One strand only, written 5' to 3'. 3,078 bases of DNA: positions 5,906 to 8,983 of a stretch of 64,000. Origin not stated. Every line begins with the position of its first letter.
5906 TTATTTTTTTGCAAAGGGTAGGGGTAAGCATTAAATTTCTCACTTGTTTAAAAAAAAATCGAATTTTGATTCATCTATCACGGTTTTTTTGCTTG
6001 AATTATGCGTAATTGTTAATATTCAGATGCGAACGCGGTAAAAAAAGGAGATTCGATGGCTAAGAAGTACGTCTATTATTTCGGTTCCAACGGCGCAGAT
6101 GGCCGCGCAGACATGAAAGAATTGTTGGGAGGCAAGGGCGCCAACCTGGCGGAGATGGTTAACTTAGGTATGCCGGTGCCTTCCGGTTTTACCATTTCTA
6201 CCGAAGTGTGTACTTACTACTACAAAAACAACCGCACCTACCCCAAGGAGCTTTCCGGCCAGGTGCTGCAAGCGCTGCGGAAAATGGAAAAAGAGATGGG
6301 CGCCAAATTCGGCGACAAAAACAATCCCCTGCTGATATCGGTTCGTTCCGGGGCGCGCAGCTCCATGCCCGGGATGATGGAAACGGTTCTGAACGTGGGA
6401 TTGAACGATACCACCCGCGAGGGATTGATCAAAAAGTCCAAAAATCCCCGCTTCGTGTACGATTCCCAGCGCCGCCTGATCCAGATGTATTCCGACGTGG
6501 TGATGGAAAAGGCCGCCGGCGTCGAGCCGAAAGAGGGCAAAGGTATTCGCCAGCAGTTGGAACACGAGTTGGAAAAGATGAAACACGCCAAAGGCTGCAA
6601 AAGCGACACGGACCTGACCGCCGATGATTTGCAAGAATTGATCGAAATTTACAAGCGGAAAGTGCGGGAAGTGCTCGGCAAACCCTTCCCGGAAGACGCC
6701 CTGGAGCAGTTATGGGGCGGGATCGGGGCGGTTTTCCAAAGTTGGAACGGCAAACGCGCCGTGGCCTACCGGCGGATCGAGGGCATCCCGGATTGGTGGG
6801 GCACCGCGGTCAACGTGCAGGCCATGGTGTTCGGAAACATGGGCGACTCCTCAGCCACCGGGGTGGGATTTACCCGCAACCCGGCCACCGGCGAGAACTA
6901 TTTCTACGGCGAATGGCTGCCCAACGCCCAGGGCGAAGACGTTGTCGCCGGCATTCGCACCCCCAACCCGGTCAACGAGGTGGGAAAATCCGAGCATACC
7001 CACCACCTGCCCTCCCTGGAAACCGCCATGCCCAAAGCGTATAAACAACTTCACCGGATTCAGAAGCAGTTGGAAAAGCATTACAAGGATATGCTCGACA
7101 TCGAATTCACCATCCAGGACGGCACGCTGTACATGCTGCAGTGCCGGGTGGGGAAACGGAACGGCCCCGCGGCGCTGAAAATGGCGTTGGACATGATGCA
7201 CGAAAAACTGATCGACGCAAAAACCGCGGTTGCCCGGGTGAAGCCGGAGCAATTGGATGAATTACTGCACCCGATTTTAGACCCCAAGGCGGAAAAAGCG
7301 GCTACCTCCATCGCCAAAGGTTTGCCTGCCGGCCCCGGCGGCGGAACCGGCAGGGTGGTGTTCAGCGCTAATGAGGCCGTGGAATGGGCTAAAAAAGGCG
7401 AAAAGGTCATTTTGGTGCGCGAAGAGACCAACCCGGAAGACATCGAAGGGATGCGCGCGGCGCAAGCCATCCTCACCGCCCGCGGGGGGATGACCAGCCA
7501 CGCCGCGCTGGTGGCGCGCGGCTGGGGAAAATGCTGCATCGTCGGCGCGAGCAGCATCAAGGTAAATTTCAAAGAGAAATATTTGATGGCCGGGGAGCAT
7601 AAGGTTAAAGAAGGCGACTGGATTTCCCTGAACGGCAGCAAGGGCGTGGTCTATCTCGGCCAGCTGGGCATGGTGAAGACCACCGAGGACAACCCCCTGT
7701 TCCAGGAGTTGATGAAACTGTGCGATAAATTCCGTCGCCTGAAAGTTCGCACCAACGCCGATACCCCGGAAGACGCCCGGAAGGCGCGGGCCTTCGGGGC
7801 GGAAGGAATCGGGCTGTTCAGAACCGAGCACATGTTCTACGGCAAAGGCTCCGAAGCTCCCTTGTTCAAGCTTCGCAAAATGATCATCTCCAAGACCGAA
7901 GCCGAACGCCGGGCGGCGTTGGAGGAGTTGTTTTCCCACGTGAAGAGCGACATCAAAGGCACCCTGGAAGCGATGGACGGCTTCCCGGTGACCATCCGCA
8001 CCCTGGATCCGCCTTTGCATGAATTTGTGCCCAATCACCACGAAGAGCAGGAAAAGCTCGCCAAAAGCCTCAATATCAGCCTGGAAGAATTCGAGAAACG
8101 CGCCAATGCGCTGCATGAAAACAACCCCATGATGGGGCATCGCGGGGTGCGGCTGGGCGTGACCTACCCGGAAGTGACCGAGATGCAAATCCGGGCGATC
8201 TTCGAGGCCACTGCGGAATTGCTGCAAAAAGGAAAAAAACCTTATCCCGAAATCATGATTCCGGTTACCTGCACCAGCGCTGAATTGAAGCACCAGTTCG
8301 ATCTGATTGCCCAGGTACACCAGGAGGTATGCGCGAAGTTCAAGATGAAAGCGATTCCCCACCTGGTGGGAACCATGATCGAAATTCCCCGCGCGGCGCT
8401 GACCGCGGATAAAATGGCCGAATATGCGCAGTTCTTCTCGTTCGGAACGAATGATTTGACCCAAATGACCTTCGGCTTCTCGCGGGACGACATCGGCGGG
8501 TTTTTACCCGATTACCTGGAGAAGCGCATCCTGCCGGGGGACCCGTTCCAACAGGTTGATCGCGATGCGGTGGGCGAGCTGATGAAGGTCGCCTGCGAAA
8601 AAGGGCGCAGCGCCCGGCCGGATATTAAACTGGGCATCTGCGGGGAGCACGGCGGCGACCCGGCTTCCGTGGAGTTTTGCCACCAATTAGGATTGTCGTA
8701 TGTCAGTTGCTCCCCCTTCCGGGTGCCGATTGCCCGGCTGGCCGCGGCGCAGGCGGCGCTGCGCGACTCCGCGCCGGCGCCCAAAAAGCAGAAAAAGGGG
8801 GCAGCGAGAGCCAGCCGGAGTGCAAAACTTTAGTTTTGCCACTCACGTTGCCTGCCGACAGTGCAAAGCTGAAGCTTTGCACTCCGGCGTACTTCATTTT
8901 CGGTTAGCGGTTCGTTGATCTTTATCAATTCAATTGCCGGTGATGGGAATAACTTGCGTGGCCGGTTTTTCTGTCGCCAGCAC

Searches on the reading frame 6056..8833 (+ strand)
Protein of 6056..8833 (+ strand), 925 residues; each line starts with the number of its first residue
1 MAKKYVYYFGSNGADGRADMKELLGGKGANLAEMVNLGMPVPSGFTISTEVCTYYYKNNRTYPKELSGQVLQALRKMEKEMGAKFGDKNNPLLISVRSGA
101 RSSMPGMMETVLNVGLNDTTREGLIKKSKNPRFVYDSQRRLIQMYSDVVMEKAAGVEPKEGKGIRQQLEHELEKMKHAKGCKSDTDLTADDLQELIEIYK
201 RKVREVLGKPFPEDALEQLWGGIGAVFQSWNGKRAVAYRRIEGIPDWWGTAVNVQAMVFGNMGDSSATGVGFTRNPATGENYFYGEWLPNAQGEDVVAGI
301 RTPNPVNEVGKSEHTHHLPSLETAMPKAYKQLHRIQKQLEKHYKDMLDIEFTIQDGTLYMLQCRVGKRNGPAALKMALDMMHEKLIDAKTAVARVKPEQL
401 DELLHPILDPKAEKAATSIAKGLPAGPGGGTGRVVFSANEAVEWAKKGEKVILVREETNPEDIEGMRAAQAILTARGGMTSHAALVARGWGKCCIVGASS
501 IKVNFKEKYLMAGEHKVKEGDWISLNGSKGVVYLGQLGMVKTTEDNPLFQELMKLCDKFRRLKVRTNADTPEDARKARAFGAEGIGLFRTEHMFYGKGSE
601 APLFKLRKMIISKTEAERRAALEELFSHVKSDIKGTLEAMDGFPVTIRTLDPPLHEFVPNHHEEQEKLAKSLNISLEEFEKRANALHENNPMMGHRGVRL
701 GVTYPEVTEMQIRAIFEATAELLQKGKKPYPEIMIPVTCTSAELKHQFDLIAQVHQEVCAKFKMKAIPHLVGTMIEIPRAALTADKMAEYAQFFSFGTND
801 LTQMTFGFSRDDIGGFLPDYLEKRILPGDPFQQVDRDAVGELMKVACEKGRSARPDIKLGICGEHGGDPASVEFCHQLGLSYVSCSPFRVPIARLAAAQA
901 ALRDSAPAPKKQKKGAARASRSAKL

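Call 68: search_protein_families(library=pfam, proteins=[window:6056-8833:+], max_evalue=0.00001)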
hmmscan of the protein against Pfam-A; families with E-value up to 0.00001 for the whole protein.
window:6056-8833:+ (925 aa): 3 families
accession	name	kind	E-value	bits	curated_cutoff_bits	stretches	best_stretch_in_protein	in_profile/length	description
PF02896.24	PEP-utilizers_C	-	1.1e-78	264.8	22.8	1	550-900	8-291/293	PEP-utilising enzyme, PEP-binding domain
PF01326.24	PPDK_N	-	1.1e-54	186.4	27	1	22-383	2-326/328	Pyruvate phosphate dikinase, AMP/ATP-binding domain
PF00391.29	PEP-utilizers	-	3.3e-23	81.5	23.1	1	449-530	3-72/72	PEP-utilising enzyme, mobile domain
